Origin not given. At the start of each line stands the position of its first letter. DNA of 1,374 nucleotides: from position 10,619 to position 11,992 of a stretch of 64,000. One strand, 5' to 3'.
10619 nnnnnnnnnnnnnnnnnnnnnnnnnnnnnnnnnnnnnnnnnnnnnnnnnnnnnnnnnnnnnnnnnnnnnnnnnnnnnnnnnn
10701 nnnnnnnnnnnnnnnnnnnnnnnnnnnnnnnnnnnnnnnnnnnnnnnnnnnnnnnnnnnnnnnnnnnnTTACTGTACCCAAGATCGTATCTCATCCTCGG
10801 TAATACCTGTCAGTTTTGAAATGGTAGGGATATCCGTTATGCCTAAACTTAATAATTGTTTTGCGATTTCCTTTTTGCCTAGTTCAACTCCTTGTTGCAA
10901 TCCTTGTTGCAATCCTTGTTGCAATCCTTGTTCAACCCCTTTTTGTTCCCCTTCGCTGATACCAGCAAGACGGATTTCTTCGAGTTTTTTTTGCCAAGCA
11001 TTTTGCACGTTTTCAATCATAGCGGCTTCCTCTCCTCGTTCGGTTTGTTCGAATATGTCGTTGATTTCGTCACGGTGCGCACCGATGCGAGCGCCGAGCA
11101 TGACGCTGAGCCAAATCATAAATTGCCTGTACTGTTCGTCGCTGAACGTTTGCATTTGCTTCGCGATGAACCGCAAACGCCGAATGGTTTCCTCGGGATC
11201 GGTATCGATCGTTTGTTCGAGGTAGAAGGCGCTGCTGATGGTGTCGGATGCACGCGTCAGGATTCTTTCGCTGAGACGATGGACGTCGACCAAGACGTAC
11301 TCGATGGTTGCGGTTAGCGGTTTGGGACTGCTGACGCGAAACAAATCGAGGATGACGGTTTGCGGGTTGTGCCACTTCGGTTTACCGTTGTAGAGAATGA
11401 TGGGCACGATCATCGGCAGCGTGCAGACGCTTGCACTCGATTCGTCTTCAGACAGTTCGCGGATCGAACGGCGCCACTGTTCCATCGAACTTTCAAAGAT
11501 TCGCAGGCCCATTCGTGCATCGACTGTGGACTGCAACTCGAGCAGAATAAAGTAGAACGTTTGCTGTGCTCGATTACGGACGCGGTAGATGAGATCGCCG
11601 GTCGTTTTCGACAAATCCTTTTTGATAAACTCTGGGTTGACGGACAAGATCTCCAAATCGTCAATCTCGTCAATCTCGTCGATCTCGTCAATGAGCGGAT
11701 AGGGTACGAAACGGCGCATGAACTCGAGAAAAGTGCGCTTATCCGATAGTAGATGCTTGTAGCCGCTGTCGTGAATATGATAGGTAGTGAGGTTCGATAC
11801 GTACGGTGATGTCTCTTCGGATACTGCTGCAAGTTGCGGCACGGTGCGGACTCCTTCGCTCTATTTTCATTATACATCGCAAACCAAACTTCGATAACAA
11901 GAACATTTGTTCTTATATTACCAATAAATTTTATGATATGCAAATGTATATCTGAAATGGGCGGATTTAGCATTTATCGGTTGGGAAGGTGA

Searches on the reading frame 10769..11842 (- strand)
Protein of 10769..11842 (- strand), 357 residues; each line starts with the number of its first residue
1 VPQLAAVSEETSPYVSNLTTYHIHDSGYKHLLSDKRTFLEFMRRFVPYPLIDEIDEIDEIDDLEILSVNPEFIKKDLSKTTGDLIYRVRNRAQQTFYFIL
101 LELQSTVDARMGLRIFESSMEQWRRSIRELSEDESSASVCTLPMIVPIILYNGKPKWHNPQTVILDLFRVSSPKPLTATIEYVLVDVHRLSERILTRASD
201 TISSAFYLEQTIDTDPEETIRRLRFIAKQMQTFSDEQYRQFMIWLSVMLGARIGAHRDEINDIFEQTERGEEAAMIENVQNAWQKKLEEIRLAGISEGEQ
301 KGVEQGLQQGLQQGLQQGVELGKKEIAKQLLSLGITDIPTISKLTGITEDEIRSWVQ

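Call 87: search_protein_families(library=pfam, proteins=[window:10769-11842:-], max_evalue=0.0001)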
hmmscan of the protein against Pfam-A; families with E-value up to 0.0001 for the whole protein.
window:10769-11842:- (357 aa): 1 family
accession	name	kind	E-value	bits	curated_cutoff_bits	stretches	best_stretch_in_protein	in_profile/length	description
PF04754.18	Transposase_31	-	2.1e-19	70.3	21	1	24-233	3-198/203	Putative transposase, YhgA-like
